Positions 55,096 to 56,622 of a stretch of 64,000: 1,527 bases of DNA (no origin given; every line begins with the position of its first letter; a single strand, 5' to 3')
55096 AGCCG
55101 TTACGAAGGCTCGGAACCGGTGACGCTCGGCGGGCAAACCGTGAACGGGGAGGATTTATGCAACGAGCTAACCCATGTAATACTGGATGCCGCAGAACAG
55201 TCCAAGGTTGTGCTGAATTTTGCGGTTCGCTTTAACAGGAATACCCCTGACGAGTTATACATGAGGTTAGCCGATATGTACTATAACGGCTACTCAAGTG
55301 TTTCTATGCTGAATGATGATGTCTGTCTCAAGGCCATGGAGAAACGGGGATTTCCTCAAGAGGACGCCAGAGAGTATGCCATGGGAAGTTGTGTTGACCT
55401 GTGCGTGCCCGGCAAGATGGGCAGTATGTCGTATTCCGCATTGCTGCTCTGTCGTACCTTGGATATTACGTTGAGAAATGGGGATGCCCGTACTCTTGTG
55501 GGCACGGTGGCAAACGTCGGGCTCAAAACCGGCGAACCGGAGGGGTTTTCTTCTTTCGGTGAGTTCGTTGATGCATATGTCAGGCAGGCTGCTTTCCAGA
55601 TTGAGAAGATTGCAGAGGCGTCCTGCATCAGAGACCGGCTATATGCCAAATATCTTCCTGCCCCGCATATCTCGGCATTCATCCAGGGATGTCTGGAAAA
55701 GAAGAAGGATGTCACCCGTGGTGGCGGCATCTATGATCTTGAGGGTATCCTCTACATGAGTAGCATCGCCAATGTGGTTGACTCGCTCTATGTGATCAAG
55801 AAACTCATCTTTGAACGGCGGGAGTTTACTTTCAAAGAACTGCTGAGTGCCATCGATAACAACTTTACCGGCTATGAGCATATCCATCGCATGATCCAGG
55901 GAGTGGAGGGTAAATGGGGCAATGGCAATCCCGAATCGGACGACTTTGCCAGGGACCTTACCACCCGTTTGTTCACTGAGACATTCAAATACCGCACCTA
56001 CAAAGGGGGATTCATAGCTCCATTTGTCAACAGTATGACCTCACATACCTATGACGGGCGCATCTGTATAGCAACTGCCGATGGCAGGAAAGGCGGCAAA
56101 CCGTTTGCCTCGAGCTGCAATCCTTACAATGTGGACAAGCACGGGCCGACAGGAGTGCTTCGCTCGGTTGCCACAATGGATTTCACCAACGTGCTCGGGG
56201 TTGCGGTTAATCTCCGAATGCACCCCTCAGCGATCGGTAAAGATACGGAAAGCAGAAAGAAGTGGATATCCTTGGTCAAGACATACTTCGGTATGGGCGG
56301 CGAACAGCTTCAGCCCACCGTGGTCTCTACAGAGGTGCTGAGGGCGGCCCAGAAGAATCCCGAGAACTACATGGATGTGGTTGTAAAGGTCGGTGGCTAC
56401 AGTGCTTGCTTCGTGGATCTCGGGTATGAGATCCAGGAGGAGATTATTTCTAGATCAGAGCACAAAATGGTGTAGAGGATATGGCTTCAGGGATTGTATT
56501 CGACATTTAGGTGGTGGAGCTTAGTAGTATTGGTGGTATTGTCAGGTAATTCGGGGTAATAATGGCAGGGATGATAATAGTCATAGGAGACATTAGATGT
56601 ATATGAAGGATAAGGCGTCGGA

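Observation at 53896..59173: Both GRE paralogs carry non-canonical catalytic loops: Cys-Val-Asp thiyl loop and Lys-Val-Gly-Gly-Tyr glycyl loop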

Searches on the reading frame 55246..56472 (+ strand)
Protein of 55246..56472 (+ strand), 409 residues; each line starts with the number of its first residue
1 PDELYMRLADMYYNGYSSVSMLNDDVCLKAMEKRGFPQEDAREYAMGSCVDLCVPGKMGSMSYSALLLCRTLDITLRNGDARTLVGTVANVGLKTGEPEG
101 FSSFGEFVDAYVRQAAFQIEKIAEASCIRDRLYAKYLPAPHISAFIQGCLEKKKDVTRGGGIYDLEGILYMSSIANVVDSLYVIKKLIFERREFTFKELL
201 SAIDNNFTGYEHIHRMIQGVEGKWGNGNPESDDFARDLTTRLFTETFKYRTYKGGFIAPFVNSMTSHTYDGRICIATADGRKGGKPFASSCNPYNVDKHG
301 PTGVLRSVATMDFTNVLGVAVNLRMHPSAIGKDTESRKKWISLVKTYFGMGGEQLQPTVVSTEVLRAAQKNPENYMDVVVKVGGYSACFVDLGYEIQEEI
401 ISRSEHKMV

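Call 7: search_solved_structures(query=window:55246-56472:+, max_evalue=0.00001, show_alignments=5)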
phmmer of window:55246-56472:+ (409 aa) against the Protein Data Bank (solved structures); distinct sequences matched with E-value up to 0.00001: 35.
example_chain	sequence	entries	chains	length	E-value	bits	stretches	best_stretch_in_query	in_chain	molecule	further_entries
1r8w_A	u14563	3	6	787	1.8e-64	221.4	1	1-408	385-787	glycerol dehydratase | B12-independent glycerol dehydratase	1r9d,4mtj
6vxc_A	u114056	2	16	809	9.8e-60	205.9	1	3-406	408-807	Trans-4-hydroxy-L-proline dehydratase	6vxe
5i2a_A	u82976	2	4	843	1e-56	195.9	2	4-207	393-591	Diol-dehydratase | Diol dehydratase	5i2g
5a0z_A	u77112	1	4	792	5.5e-54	186.9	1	7-404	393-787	CHOLINE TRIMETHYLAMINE LYASE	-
5a0u_A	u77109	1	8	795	5.5e-54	186.9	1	7-404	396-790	CHOLINE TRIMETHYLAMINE LYASE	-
8id0_A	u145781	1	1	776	6.3e-54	186.8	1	17-407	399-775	formate C-acetyltransferase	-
9f3w_A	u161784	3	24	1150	1.3e-53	185.8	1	7-404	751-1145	Choline trimethylamine-lyase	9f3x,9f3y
8yjo_A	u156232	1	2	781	3.2e-53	184.4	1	6-407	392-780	Probable dehydratase PflD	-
9rco_A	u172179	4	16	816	4.1e-52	180.8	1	1-406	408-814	Glycyl radical protein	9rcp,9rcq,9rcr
6lon_B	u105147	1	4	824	3.3e-51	177.8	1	1-407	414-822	PFL2/glycerol dehydratase family glycyl radical enzyme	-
5faw_A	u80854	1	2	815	8.3e-49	169.9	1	4-404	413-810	Choline trimethylamine-lyase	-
9ht9_A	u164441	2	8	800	1.1e-48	169.6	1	4-404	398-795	Choline trimethylamine-lyase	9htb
9r0v_A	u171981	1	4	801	1.1e-48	169.5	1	4-404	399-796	Choline trimethylamine-lyase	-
6vue_A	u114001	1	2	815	1.1e-48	169.5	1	4-404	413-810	Choline trimethylamine-lyase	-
5fay_A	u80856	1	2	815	1.1e-48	169.5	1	4-404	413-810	Choline trimethylamine-lyase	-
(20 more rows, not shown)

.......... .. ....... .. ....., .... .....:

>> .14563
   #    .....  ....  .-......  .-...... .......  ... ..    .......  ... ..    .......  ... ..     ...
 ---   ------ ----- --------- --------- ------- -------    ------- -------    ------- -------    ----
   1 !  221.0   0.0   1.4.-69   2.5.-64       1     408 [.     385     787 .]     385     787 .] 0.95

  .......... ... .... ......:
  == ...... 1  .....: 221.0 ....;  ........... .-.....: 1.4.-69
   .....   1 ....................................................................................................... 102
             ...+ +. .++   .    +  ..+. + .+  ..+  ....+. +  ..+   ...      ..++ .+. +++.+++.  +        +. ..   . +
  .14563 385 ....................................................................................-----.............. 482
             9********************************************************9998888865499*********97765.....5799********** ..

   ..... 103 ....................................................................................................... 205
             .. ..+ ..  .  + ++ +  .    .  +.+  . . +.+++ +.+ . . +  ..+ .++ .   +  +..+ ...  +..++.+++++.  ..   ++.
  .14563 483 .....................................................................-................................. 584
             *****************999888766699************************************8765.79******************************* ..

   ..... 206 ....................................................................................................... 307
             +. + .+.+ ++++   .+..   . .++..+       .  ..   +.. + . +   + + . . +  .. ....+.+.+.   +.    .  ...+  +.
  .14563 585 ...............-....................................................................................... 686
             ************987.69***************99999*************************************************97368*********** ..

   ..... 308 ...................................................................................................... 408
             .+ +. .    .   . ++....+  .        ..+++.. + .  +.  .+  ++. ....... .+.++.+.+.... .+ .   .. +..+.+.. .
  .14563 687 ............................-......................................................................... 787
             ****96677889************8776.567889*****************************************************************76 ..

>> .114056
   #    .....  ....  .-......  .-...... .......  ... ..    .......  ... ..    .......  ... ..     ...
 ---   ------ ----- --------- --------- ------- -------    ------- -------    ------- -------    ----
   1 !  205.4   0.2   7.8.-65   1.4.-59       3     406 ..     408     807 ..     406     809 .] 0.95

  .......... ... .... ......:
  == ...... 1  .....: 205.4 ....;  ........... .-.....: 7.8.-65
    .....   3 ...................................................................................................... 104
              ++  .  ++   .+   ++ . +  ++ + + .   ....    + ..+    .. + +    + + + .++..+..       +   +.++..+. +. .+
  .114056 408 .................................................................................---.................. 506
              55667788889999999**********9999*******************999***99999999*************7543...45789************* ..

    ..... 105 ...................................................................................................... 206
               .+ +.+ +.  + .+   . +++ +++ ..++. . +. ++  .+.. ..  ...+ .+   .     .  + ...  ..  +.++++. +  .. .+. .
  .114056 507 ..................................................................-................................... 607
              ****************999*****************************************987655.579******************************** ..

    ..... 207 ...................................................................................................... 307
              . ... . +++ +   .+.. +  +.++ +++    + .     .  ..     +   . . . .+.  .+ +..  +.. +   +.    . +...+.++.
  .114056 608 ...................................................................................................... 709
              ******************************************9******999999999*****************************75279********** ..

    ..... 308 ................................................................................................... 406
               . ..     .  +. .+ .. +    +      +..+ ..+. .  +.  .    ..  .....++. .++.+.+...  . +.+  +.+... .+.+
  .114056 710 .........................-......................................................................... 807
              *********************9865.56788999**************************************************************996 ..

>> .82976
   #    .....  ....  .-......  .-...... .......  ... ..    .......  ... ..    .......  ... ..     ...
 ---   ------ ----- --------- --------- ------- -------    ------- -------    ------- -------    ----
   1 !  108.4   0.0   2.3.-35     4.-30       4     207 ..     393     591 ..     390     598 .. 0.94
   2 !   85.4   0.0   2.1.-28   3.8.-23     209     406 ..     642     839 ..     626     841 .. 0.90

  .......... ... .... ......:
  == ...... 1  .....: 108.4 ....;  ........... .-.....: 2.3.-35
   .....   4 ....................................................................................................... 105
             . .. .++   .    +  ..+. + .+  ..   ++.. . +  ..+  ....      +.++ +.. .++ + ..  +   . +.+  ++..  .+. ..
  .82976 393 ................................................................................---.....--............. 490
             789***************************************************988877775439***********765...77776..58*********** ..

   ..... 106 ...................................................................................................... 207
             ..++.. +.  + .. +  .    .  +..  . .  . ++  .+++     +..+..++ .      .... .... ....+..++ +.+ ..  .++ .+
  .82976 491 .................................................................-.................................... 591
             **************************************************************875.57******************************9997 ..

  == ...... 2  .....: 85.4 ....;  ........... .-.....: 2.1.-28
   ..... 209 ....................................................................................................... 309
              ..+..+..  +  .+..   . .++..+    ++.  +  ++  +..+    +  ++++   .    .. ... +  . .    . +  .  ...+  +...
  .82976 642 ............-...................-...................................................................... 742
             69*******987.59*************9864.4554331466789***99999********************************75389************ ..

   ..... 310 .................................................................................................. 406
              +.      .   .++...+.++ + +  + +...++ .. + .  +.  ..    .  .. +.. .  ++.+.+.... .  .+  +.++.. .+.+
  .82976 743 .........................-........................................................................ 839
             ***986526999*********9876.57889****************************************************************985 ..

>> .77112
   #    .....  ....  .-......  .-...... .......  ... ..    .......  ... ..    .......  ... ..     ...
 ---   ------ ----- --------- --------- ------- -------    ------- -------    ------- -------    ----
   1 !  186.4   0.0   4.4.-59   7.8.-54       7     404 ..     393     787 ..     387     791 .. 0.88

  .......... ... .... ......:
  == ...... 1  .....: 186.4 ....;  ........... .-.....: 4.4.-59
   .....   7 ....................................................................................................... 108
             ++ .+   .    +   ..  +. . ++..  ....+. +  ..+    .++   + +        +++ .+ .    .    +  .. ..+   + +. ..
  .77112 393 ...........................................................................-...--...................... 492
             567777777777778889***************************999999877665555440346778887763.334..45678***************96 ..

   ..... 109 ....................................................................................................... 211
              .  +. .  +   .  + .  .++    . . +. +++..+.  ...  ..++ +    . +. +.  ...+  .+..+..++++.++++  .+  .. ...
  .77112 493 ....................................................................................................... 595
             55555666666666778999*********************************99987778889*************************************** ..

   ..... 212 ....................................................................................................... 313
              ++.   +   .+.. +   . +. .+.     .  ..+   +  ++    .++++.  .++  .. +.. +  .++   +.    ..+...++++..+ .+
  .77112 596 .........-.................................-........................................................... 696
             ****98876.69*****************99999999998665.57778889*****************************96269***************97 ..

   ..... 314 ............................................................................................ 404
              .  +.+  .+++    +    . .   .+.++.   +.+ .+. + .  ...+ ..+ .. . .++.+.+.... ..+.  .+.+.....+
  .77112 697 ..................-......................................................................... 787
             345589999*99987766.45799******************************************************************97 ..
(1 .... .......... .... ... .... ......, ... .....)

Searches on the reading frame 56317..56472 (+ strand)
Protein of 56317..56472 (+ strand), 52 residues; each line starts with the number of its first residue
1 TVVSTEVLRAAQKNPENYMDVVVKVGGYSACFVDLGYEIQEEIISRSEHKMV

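Call 71: search_solved_structures(query=window:56317-56472:+, max_evalue=0.01, show_alignments=5)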
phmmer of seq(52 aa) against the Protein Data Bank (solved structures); distinct sequences matched with E-value up to 0.01: 34.
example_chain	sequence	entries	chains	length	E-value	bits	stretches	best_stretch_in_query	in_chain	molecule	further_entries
5a0z_A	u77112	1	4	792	4.8e-12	47.9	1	3-47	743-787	CHOLINE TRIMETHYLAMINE LYASE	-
5a0u_A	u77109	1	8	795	4.9e-12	47.8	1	3-47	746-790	CHOLINE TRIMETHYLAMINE LYASE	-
9f3w_A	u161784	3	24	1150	1.2e-11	46.7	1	3-47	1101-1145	Choline trimethylamine-lyase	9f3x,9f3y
1r8w_A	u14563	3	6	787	1.4e-11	46.4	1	2-51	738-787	glycerol dehydratase | B12-independent glycerol dehydratase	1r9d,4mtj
8id1_A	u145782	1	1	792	6.1e-11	44.5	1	2-50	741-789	Formate C-acetyltransferase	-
7vua_A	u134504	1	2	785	1e-10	43.8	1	2-47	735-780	HplG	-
8iof_A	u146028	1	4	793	1.2e-10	43.5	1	2-48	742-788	Benzylsuccinate synthase alpha subunit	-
8yjo_A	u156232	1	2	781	5.5e-10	41.5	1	2-50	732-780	Probable dehydratase PflD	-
9ht9_A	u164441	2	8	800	6.1e-10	41.4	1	4-47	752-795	Choline trimethylamine-lyase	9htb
9r0v_A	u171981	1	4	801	6.1e-10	41.4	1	4-47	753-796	Choline trimethylamine-lyase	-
5kdp_A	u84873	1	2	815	6.4e-10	41.3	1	4-47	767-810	Choline trimethylamine-lyase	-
5fav_A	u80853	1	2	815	6.4e-10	41.3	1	4-47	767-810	Choline trimethylamine-lyase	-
5faw_A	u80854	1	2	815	6.4e-10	41.3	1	4-47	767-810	Choline trimethylamine-lyase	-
6vue_A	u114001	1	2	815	6.4e-10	41.3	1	4-47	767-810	Choline trimethylamine-lyase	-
5fay_A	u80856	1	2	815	6.4e-10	41.3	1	4-47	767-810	Choline trimethylamine-lyase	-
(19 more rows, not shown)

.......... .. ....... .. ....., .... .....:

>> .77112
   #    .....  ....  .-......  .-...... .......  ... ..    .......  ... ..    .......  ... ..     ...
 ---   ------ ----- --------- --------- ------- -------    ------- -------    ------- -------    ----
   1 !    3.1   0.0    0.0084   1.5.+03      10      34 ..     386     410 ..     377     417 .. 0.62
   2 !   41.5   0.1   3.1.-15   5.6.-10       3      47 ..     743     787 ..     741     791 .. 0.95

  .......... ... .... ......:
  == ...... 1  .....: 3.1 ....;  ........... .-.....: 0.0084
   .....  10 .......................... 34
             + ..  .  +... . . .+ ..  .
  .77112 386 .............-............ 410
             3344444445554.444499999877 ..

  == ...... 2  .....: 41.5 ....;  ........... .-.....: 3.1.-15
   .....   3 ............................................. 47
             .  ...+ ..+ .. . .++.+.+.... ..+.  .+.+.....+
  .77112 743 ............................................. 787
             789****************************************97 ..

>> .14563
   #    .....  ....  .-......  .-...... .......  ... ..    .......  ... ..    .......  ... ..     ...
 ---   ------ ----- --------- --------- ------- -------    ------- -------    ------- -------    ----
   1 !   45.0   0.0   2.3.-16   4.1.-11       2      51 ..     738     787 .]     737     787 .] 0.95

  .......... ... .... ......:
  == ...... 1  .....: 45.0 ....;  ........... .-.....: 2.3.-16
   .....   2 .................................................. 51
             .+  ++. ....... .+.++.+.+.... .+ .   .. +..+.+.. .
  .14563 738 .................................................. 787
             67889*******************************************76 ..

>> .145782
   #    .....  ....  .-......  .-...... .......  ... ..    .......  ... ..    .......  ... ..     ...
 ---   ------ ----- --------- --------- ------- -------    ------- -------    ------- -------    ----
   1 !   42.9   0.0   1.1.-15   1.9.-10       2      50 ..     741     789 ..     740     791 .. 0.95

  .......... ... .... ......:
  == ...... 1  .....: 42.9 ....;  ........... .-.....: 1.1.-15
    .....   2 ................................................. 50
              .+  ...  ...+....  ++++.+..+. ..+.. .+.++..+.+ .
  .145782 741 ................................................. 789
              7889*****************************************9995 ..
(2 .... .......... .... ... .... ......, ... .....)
